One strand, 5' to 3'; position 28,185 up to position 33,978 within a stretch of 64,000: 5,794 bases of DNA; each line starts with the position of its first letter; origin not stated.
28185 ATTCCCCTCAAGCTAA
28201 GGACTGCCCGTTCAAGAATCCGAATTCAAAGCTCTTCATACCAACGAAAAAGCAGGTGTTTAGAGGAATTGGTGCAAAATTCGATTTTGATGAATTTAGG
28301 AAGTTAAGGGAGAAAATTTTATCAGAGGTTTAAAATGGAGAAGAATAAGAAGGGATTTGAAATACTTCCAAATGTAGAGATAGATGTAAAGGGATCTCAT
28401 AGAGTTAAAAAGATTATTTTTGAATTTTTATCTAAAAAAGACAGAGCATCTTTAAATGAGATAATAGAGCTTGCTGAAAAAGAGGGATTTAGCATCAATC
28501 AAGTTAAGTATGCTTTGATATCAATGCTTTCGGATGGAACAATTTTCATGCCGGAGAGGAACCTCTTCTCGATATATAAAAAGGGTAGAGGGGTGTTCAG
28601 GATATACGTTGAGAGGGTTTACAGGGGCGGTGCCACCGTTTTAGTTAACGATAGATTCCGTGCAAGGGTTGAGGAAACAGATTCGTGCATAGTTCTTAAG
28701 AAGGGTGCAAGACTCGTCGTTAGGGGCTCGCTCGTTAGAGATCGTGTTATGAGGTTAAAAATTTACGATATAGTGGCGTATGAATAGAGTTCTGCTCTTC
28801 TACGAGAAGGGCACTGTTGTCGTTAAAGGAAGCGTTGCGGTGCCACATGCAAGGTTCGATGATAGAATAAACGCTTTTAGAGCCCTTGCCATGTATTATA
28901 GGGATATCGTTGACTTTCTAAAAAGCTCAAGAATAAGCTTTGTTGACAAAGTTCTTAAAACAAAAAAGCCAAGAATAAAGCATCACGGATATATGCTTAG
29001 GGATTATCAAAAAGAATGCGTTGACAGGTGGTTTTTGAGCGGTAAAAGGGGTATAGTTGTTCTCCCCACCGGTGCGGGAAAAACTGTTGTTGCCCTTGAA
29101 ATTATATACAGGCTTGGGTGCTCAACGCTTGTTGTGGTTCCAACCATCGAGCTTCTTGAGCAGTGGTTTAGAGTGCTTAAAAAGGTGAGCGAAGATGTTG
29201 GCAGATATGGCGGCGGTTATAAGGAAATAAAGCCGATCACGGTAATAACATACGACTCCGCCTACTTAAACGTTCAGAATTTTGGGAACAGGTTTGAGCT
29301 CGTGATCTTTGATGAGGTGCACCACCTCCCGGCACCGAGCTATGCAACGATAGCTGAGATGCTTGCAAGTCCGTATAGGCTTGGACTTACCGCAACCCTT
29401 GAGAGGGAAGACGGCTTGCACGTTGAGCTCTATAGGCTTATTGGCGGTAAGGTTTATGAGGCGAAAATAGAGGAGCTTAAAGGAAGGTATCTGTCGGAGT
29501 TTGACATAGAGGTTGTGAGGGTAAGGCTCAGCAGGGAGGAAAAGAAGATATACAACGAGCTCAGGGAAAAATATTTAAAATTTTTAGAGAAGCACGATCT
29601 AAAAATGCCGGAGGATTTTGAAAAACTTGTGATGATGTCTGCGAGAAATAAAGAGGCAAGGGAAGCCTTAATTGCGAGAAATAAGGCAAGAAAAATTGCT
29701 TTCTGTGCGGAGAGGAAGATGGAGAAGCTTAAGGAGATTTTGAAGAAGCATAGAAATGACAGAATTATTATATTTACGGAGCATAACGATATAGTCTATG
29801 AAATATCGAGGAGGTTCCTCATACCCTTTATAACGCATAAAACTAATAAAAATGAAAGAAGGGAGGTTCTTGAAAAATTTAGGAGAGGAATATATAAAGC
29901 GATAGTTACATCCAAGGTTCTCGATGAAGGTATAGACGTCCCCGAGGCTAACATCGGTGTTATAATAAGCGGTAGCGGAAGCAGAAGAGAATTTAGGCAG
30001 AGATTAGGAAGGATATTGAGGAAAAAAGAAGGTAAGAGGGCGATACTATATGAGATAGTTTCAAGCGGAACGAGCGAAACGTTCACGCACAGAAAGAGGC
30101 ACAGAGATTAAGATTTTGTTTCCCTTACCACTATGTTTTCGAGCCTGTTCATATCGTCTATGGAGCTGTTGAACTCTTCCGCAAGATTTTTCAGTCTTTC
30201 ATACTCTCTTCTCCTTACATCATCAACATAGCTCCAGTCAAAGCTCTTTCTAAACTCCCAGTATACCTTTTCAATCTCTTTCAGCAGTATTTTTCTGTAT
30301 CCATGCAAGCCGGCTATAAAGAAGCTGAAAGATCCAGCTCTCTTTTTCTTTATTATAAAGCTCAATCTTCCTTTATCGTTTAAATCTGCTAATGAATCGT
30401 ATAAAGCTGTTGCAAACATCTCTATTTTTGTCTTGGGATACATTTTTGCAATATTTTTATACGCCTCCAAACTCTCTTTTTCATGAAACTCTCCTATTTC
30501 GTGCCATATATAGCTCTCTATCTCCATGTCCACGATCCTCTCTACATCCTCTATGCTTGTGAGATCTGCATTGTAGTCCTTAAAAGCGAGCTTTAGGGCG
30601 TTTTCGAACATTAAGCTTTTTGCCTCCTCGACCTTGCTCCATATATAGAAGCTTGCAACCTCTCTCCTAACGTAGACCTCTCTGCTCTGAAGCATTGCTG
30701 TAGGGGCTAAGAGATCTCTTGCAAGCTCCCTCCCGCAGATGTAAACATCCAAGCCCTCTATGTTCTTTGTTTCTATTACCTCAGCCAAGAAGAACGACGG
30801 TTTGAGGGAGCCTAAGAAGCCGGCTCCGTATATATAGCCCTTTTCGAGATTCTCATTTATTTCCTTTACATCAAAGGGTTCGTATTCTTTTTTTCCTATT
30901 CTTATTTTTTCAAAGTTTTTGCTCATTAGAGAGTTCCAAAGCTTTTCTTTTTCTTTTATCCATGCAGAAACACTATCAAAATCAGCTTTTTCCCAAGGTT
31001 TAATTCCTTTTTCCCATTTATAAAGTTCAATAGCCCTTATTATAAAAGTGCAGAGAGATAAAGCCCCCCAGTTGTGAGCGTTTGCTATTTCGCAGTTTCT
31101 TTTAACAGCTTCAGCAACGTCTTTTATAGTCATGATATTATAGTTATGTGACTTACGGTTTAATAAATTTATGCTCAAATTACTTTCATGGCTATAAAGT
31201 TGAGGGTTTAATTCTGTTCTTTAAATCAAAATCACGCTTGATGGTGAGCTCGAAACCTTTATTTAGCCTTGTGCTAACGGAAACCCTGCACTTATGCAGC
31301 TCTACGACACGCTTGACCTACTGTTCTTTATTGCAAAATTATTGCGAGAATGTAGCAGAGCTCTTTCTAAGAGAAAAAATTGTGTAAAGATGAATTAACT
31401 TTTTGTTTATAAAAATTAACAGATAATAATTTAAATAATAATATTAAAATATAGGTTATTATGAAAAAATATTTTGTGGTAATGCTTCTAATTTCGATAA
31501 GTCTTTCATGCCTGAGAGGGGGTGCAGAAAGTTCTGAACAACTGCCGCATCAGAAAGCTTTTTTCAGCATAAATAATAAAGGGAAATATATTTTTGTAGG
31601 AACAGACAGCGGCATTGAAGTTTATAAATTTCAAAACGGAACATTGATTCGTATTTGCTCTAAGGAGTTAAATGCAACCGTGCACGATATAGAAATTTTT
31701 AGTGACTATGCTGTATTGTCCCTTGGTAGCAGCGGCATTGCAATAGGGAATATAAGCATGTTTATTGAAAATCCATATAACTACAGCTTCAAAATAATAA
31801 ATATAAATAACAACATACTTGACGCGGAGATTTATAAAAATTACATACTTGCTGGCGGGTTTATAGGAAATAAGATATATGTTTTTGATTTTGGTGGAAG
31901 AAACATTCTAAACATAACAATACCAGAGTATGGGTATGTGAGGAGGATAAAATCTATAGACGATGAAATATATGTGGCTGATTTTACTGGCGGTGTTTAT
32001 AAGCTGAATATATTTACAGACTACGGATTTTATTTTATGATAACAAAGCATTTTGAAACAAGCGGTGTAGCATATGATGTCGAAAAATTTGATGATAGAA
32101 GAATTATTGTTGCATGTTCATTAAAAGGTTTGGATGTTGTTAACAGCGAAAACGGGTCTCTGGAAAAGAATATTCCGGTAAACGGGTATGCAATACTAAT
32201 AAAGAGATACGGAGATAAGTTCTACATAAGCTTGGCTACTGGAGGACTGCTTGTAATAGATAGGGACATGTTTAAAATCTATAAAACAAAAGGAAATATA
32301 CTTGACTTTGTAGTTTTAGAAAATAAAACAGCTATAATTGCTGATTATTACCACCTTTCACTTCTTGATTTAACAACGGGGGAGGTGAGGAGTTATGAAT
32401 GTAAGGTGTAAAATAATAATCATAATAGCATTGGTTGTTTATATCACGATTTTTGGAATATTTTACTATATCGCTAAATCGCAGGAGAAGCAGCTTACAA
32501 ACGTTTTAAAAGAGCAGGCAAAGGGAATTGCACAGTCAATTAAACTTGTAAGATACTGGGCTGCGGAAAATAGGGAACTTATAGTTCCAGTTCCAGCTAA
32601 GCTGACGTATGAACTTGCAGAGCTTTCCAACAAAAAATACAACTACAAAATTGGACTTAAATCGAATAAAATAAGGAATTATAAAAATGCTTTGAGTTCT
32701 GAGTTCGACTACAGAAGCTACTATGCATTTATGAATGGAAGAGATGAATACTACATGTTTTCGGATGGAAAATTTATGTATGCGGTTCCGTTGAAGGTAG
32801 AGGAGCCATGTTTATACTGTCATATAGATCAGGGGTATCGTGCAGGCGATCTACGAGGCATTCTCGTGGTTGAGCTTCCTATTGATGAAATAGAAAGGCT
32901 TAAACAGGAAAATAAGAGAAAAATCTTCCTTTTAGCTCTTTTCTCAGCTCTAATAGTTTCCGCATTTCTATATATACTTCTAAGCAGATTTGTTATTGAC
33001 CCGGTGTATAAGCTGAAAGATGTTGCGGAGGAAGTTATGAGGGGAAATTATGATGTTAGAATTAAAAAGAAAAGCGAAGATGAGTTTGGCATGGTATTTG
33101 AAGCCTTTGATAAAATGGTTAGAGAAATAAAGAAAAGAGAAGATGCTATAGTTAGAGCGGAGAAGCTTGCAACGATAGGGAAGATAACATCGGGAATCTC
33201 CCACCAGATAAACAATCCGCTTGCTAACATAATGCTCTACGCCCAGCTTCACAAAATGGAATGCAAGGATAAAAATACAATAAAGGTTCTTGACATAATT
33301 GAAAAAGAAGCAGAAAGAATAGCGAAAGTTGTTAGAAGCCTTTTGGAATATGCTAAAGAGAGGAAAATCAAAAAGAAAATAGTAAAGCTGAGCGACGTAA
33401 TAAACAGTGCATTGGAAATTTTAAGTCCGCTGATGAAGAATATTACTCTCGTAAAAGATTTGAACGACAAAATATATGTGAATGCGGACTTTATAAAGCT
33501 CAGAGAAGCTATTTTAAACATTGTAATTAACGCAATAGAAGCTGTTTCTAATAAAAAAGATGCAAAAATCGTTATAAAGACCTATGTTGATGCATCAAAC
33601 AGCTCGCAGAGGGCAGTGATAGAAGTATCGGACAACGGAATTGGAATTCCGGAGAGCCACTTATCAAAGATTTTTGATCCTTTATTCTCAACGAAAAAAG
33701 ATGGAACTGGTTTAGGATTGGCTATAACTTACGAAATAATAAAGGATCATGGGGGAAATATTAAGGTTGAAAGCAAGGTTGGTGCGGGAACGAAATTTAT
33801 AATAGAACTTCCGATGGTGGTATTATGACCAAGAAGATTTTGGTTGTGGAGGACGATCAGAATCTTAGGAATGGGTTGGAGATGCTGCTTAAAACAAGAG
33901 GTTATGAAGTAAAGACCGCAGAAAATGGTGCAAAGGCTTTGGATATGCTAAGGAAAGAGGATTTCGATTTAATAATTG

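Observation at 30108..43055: Self-contained archaeal nitrate-to-ammonium respiration island with its own heme-sensing two-component system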

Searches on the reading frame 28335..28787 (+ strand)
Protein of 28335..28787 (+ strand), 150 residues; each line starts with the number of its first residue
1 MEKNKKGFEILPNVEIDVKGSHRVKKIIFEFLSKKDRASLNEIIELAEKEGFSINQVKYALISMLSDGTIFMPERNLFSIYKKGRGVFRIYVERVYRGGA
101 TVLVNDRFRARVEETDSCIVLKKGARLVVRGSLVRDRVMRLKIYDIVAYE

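Call 8: search_protein_families(library=pfam, proteins=[window:28335-28787:+], max_evalue=1)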
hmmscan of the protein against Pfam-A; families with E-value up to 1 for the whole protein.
window:28335-28787:+ (150 aa): 1 family
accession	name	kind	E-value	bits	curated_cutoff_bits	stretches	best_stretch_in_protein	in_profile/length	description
PF17930.7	LpxI_N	-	0.021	15.3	25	1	20-59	85-124/129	LpxI N-terminal domain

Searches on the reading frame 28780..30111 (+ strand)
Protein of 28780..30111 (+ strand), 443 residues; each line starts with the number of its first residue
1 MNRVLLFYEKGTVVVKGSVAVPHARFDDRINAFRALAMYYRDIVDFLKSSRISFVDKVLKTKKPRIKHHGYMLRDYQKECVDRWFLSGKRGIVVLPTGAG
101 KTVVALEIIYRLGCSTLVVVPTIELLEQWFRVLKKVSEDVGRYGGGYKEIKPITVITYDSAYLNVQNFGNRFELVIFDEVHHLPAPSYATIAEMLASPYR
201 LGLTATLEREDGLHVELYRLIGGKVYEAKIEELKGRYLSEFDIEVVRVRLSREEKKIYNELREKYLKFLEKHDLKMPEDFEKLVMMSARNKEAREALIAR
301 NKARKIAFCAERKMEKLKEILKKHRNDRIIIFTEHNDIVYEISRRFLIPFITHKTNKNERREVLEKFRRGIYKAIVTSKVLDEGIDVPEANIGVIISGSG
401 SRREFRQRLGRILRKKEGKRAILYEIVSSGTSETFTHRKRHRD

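Call 8: search_protein_families(library=pfam, proteins=[window:28780-30111:+], max_evalue=1)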
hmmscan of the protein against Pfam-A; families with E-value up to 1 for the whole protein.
window:28780-30111:+ (443 aa): 13 families
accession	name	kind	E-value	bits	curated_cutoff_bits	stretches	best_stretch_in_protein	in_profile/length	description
PF04851.21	ResIII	-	3e-33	115.5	22.5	1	72-209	3-164/164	Type III restriction enzyme, res subunit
PF16203.11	ERCC3_RAD25_C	-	4.3e-23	82.3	27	1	301-441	33-182/248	ERCC3/RAD25/XPB C-terminal helicase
PF00271.37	Helicase_C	-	1e-18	68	23.5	1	313-415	2-109/110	Helicase conserved C-terminal domain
PF18458.6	XPB_DRD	-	6.9e-17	61.5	26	1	6-58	1-57/57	Xeroderma pigmentosum group B helicase damage recognition domain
PF00270.35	DEAD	-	2e-14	54.1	26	1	75-209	2-162/167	DEAD/DEAH box helicase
PF13307.12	Helicase_C_2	-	0.0092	16.5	25.3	1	308-396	16-90/170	Helicase C-terminal domain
PF09848.15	SLFN-g3_helicase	-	0.12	12.1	24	1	97-183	10-91/354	Schlafen group 3, DNA/RNA helicase domain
PF14242.11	DUF4342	-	0.13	12.7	25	1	302-343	4-44/81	Domain of unknown function (DUF4342)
PF22590.2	Cas3-like_C_2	-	0.18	12.5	27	1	355-416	43-105/106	CRISPR-associated nuclease/helicase Cas3, C-terminal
PF05979.17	DUF896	-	0.18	12.2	24.2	0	249-268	17-36/64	Bacterial protein of unknown function (DUF896)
PF02367.23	TsaE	-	0.18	12.2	26.6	0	97-129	30-62/128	Threonylcarbamoyl adenosine biosynthesis protein TsaE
PF09888.14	DUF2115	-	0.39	11.6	25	1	236-326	14-101/162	Uncharacterized protein conserved in archaea (DUF2115)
PF13086.12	AAA_11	-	0.45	10.7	27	0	240-328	81-164/257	AAA domain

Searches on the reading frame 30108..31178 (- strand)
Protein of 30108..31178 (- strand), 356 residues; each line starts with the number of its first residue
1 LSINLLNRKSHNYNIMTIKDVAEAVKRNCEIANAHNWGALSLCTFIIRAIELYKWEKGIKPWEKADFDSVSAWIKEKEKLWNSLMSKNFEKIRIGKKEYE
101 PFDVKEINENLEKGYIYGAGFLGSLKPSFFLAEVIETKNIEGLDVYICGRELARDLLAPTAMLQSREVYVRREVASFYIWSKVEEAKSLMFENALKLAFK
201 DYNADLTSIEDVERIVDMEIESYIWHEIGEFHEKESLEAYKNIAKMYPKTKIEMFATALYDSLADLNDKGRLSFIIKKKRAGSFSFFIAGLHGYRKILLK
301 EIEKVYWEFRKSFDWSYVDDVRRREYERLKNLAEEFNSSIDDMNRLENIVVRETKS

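Call 4: search_protein_families(library=pfam, proteins=[window:30108-31178:-], max_evalue=0.01)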
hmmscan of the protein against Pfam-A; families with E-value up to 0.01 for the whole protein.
window:30108-31178:- (356 aa): 2 families
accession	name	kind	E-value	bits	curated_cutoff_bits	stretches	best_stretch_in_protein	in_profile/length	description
PF21739.2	DUF6866_N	-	1.3e-51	174.7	27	1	21-171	2-153/153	Family of unknown function (DUF6866) N-terminal domain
PF21740.2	DUF6866_C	-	3.3e-33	115.4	27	1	177-338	2-162/182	Family of unknown function (DUF6866) C-terminal domain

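Call 5: search_protein_families(library=ncbifam, proteins=[window:30108-31178:-], max_evalue=0.01)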
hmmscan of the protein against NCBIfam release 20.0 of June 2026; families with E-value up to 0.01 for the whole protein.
window:30108-31178:- (356 aa): 1 family
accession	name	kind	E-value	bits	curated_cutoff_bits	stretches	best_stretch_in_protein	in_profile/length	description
NF045620.1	Sfum_1244_fam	hypoth_equivalog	1.9e-94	316.4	150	1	19-342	2-325/339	Sfum_1244 family protein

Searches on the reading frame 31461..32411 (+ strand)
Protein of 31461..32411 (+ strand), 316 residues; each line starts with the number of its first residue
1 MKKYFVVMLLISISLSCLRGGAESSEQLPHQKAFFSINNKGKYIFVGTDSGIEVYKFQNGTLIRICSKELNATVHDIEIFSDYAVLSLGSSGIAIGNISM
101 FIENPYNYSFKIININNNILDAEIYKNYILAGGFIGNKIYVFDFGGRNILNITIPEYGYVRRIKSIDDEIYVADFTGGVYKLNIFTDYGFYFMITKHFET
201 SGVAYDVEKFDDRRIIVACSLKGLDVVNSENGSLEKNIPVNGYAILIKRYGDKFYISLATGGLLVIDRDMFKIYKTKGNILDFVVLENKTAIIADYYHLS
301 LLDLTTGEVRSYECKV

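Call 4: search_protein_families(library=pfam, proteins=[window:31461-32411:+], max_evalue=0.01)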
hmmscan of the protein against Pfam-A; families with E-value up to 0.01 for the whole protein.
window:31461-32411:+ (316 aa): 1 family
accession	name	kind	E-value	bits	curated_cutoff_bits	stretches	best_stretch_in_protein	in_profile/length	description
PF03178.21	CPSF_A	-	0.0022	17.8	27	0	125-180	99-153/319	CPSF A subunit region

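Call 5: search_protein_families(library=ncbifam, proteins=[window:31461-32411:+], max_evalue=0.01)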
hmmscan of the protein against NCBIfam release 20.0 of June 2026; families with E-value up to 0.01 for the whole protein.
window:31461-32411:+ (316 aa): 0 families

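Call 56: search_protein_families(library=ncbifam, proteins=[window:31461-32411:+], max_evalue=10)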
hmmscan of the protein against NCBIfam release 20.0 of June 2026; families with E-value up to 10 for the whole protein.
window:31461-32411:+ (316 aa): 0 families

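Call 100: search_protein_families(library=pfam, alignment_id=A6, max_evalue=0.01)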
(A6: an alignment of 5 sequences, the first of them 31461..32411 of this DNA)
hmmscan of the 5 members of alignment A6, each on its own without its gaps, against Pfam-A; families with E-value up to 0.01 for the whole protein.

A. member 1, window:31461-32411:+ (316 aa): 1 family
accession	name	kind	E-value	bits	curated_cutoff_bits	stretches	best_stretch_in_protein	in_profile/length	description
PF03178.21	CPSF_A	-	0.0022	17.8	27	0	125-180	99-153/319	CPSF A subunit region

B. families by the number of members that match (of 5 scanned): 4 families
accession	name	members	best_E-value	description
PF08309.17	LVIVD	3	2.4e-50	LVIVD repeat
PF09826.15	Beta_propel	3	1.3e-07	Beta propeller domain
PF16819.11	DUF5074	3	9.8e-06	Domain of unknown function (DUF5074)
PF03178.21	CPSF_A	2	0.00034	CPSF A subunit region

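Call 101: search_solved_structures(query=A6, max_evalue=0.01)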
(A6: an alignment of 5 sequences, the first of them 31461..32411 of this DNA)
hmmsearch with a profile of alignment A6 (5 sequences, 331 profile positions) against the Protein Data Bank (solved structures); distinct sequences matched with E-value up to 0.01: 0.

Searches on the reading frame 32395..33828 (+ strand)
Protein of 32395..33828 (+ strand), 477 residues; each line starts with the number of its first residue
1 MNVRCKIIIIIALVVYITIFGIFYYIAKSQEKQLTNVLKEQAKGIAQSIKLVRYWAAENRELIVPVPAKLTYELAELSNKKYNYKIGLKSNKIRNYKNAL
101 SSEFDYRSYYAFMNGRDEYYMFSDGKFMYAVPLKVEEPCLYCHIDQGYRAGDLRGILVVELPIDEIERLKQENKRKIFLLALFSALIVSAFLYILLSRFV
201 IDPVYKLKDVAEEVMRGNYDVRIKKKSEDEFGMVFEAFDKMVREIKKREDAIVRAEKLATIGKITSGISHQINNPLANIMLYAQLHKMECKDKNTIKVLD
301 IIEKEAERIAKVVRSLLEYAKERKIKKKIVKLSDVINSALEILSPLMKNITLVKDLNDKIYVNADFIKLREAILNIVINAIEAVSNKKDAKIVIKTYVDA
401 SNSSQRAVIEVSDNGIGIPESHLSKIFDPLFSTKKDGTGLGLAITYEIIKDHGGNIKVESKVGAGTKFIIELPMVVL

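Call 4: search_protein_families(library=pfam, proteins=[window:32395-33828:+], max_evalue=0.01)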
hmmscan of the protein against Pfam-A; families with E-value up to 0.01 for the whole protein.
window:32395-33828:+ (477 aa): 7 families
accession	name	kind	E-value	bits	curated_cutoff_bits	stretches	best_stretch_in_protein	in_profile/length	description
PF02518.31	HATPase_c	-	2.9e-25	89.3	26.4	1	365-474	2-109/111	Histidine kinase-, DNA gyrase B-, and HSP90-like ATPase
PF00512.31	HisKA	-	9.2e-13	48.5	26.9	1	263-322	4-63/66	His Kinase A (phospho-acceptor) domain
PF11845.13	Tll0287-like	-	1.3e-11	45.5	24.1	1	32-162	2-144/144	Tll0287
PF00672.30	HAMP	-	4.3e-09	37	25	1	195-246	1-52/53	HAMP domain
PF14501.12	HATPase_c_5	-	8.1e-06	26.1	22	1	371-461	8-91/102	GHKL domain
PF13589.12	HATPase_c_3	-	0.00037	21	25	1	369-435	3-61/137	Histidine kinase-, DNA gyrase B-, and HSP90-like ATPase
PF13800.11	Sigma_reg_N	-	0.0079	16.9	26.3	0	5-41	18-53/91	Sigma factor regulator N-terminal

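Call 5: search_protein_families(library=ncbifam, proteins=[window:32395-33828:+], max_evalue=0.01)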
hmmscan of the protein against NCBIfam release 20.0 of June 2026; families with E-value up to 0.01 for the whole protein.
window:32395-33828:+ (477 aa): 86 families (the best 25 are shown)
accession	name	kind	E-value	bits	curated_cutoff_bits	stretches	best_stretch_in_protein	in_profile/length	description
NF008468.0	PRK11360.1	equivalog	2.3e-63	214.5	646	1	244-474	379-608/616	two-component system sensor histidine kinase AtoS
NF007688.0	PRK10364.1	equivalog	5.1e-48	164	479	1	240-475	219-452/460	two-component system sensor histidine kinase ZraS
NF010411.0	PRK13837.1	equivalog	2.1e-46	158.4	647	1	247-474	436-675/828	two-component system VirA-like sensor kinase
NF052574.1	HisKinEspCMyxo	equivalog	2e-42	145.4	1200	1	246-474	402-637/785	serine histidine kinase EspC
NF033092.0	HK_WalK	equivalog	2.1e-42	145.5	725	2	266-474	377-594/594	cell wall metabolism sensor histidine kinase WalK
NF046044.1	PnpS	equivalog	1.1e-38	133.2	400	1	267-473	176-390/390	two-component system histidine kinase PnpS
NF041210.1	his_kin_PieS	equivalog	1.6e-38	132.9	850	1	151-474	143-470/474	two component system sensor histidine kinase PieS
NF046020.1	HisKinCckABruc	equivalog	1e-36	126.2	1000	1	242-474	461-707/868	cell cycle histidine kinase CckA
NF046026.1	HisKinCckACaul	equivalog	1.6e-36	125.6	1000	1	242-475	283-533/678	cell cycle histidine kinase CckA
NF047497.1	HK_LIC_12097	equivalog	5.3e-36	124.1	500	1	225-474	116-366/367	LIC_12097 family sensor histidine kinase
NF010076.0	PRK13557.1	subfamily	2.7e-35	121.8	631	1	246-474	148-394/540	histidine kinase famiy protein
NF047496.1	HK_LIC11548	equivalog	1e-34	120.3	750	1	180-474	279-589/589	LIC_11548 family sensor histidine kinase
NF040691.1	MtrAB_MtrB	equivalog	6.4e-33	114.5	450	1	175-474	187-492/507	MtrAB system histidine kinase MtrB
NF052573.1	HisKinEspAMyxo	equivalog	4.4e-32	111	1400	1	243-473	366-610/755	serine histidine kinase EspA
NF008312.0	PRK11100.1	equivalog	8.5e-32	110.6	356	1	150-473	157-473/477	two-component system sensor histidine kinase CreC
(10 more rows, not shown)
